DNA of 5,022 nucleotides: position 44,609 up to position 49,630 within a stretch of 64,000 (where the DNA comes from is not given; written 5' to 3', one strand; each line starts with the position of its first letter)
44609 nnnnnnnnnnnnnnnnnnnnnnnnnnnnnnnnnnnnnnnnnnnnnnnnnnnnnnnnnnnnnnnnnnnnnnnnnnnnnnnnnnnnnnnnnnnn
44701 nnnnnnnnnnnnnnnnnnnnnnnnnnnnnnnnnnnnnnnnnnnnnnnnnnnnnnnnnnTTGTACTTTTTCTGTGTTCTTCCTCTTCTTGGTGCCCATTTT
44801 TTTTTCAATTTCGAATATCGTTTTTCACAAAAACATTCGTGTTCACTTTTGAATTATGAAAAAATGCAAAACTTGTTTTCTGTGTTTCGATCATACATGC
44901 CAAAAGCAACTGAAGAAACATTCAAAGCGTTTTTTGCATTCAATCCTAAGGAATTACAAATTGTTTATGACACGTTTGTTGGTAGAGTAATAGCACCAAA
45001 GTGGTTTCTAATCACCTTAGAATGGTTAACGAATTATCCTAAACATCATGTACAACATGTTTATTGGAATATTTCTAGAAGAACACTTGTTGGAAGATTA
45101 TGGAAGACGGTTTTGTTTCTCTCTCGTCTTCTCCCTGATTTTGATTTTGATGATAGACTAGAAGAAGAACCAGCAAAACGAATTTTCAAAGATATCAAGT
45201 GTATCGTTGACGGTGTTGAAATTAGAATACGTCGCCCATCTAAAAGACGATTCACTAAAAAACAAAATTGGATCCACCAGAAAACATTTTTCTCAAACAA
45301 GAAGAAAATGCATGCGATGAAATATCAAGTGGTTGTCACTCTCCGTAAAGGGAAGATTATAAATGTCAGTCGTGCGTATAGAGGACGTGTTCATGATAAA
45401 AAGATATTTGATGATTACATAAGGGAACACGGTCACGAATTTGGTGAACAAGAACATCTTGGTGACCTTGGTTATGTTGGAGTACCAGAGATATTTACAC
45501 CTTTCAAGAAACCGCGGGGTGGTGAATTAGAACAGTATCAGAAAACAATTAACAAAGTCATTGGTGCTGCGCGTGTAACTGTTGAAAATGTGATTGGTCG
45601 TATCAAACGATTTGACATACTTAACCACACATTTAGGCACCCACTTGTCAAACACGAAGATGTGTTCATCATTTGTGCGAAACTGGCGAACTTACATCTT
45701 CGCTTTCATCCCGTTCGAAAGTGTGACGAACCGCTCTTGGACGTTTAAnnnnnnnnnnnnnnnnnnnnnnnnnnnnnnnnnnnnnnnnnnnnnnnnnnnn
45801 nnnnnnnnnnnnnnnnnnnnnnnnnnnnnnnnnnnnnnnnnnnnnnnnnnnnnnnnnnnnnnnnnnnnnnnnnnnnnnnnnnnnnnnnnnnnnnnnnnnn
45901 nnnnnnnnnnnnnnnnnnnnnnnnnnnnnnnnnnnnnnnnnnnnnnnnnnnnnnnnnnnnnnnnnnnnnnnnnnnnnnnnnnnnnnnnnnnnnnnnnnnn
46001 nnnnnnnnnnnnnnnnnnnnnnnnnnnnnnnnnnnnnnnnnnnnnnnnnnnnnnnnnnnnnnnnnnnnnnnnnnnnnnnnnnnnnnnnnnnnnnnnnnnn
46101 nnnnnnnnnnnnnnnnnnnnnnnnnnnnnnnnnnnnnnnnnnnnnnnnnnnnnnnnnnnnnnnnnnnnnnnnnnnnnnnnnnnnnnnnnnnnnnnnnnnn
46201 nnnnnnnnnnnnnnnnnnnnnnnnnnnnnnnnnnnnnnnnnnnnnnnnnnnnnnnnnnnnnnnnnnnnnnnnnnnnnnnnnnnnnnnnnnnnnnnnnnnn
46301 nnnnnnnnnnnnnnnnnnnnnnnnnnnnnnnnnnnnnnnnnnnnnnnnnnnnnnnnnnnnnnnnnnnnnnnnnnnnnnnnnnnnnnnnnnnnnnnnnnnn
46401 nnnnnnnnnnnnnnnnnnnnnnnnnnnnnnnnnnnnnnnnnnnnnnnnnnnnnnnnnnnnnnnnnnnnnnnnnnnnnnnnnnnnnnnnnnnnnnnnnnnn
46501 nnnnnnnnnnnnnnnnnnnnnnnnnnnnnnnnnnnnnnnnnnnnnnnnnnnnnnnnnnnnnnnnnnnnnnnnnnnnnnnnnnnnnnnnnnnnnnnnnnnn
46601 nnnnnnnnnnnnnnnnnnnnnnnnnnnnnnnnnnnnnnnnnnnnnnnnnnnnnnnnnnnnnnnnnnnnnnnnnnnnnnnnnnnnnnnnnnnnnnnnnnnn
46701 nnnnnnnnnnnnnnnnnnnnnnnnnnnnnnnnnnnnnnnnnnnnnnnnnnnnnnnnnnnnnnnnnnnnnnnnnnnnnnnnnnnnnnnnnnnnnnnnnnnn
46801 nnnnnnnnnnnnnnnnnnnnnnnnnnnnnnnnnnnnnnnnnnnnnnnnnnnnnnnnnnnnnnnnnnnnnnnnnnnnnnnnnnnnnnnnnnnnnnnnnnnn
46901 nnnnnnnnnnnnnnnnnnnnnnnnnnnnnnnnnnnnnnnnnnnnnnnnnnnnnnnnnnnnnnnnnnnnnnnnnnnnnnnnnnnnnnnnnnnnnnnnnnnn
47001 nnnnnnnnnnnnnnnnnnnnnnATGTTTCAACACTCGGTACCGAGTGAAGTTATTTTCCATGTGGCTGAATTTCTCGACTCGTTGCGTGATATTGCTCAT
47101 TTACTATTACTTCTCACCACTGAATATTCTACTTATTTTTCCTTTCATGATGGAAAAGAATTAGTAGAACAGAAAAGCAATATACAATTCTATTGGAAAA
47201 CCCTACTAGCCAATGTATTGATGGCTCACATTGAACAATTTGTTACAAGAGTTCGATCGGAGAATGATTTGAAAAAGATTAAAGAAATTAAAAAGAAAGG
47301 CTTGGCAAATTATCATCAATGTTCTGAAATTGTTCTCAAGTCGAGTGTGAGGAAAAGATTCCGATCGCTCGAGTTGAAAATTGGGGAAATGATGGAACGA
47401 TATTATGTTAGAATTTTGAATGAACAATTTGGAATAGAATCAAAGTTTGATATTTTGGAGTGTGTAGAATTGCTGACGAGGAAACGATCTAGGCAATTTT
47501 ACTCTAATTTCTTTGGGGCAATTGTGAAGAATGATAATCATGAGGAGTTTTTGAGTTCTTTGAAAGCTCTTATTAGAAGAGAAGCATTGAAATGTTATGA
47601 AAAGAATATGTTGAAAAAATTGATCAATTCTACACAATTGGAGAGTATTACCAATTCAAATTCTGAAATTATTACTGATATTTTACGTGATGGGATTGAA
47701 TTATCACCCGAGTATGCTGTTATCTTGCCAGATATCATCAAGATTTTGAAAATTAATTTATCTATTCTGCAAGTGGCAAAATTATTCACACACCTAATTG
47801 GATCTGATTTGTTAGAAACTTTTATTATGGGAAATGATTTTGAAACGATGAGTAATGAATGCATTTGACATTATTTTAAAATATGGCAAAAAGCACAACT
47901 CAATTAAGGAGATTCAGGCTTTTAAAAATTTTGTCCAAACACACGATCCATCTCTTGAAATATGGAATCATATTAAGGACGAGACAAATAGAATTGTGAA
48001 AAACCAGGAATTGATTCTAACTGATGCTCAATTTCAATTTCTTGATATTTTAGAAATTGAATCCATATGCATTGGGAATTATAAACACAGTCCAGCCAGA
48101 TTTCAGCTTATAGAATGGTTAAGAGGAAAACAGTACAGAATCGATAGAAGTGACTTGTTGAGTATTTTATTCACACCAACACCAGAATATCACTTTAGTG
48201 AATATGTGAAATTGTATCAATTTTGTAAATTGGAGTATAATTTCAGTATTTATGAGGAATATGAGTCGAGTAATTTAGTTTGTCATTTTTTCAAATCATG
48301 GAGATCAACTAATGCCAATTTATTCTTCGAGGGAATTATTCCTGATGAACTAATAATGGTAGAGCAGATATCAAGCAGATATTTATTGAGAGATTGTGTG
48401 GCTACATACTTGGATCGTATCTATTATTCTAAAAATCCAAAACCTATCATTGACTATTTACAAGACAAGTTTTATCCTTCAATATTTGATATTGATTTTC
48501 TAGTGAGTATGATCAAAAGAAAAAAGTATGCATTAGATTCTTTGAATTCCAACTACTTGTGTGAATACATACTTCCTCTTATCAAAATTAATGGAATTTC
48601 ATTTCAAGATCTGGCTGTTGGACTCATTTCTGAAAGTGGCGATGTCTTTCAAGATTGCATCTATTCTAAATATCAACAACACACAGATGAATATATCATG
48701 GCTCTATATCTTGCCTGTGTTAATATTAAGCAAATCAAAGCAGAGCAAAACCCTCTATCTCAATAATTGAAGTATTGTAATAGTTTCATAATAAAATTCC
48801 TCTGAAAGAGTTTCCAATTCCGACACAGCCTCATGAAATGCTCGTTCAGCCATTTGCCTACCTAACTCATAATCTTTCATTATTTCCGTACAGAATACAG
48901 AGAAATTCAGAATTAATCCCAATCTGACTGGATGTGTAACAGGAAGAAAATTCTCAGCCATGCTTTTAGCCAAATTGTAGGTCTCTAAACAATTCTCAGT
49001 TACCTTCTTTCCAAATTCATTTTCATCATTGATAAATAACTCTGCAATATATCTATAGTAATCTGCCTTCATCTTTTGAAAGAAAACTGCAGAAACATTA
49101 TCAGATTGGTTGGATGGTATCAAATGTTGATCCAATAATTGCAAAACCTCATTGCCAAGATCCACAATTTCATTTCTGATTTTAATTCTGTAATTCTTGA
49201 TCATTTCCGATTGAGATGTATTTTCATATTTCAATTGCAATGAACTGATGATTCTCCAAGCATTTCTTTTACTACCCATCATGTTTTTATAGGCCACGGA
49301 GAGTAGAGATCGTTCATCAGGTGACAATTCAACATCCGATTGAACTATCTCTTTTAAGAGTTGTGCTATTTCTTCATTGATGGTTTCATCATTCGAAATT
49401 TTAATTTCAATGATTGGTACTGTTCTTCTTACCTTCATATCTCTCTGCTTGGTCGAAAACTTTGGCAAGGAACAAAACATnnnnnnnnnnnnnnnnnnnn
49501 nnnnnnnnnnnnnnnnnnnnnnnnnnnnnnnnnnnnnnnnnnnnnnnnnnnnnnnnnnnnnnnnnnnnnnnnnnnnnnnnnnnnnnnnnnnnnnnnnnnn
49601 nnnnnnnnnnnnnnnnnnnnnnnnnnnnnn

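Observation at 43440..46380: Compositionally foreign Harbinger/PIF DNA transposon, apparently intact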

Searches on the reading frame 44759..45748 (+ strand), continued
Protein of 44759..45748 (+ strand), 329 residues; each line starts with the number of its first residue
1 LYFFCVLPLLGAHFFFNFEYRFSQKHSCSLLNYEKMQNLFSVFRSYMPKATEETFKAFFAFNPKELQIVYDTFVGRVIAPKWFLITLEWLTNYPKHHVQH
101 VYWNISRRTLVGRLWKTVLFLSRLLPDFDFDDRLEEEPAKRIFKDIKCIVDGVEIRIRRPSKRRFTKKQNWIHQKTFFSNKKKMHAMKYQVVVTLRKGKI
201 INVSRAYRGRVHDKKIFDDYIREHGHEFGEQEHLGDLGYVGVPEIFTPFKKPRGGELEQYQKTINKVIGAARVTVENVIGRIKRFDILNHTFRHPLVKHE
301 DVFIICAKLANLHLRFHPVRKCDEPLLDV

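Call 84: search_solved_structures(query=A1, max_evalue=0.01, show_alignments=2)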
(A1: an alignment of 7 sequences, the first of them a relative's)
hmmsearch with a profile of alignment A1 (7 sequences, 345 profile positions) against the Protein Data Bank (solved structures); distinct sequences matched with E-value up to 0.01: 5.
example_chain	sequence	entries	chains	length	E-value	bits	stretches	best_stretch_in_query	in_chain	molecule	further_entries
1lfu_P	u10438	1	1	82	0.00051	23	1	32-110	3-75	homeobox protein PBX1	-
1b72_B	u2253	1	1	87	0.00066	22.6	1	33-113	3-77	PROTEIN (PBX1)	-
1puf_B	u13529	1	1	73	0.0011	21.9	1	33-91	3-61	Pre-B-cell leukemia transcription factor-1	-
5zjq_B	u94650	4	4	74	0.0084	19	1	32-93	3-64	Homeobox protein extradenticle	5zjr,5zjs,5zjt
4cyc_B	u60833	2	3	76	0.0085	19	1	32-95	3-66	HOMEOBOX PROTEIN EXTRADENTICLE | HOMEOTIC PROTEIN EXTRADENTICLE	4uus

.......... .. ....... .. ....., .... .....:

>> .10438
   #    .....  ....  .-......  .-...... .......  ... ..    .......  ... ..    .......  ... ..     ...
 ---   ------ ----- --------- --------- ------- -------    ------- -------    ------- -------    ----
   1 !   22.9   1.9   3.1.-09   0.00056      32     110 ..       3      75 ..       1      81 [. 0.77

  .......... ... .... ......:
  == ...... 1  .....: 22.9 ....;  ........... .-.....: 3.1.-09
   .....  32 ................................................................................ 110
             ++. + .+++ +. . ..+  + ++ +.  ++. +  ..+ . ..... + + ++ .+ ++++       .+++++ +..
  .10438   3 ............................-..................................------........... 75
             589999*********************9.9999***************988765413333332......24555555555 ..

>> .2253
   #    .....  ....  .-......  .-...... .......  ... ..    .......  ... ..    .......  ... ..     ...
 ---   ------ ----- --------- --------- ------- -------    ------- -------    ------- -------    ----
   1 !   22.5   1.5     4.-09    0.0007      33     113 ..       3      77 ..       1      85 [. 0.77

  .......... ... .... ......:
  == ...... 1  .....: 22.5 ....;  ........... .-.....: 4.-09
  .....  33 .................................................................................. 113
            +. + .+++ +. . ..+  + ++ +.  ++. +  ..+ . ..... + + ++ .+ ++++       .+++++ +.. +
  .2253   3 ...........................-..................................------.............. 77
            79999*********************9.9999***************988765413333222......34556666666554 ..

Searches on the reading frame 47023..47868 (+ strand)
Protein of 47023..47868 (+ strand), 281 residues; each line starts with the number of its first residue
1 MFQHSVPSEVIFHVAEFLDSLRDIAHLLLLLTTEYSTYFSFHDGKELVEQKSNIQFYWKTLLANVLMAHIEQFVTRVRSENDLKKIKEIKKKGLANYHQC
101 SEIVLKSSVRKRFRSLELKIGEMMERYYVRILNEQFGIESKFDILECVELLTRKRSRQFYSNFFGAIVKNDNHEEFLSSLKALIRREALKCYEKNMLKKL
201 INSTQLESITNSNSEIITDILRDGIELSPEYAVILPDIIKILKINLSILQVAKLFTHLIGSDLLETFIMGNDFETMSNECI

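Call 3: search_protein_families(library=pfam, proteins=[window:47023-47868:+], max_evalue=0.1)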
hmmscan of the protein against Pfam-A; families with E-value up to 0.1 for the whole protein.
window:47023-47868:+ (281 aa): 2 families
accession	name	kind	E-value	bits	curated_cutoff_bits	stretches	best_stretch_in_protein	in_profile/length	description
PF19176.5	DUF5858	-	0.053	13.8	27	0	204-230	25-50/61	Family of unknown function (DUF5858)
PF14278.11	TetR_C_8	-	0.072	13.6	26.1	0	155-232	16-93/103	Transcriptional regulator C-terminal region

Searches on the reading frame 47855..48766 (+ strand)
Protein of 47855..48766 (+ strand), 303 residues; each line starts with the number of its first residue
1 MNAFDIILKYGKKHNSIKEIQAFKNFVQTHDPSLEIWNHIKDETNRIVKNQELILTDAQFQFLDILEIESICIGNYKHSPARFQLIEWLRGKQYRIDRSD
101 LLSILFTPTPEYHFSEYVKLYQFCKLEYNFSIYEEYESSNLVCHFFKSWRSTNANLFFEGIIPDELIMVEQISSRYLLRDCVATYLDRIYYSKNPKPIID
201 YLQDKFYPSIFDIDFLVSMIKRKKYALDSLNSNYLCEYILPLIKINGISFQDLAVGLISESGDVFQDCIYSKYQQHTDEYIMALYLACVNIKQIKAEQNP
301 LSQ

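Call 3: search_protein_families(library=pfam, proteins=[window:47855-48766:+], max_evalue=0.1)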
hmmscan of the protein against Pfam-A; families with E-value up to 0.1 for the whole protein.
window:47855-48766:+ (303 aa): 1 family
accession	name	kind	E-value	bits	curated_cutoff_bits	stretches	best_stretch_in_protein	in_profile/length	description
PF00502.25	Phycobilisome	-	0.079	13.4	22.2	0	16-50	14-48/155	Phycobilisome protein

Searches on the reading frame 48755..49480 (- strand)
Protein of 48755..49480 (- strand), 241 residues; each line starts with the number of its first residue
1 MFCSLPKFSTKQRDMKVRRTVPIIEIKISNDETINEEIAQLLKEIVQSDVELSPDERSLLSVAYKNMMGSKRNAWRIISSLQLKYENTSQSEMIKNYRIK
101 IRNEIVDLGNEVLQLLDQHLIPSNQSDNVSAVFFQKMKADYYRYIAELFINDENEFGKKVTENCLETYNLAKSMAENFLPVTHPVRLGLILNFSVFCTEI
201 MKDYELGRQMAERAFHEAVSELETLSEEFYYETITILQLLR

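Call 14: search_protein_families(library=pfam, proteins=[window:48755-49480:-], max_evalue=0.001)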
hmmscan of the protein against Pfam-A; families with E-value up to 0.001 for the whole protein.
window:48755-49480:- (241 aa): 1 family
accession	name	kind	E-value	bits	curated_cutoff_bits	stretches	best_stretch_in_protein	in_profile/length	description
PF00244.26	14-3-3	-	1.3e-64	218.2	33.2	1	26-241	2-216/223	14-3-3 protein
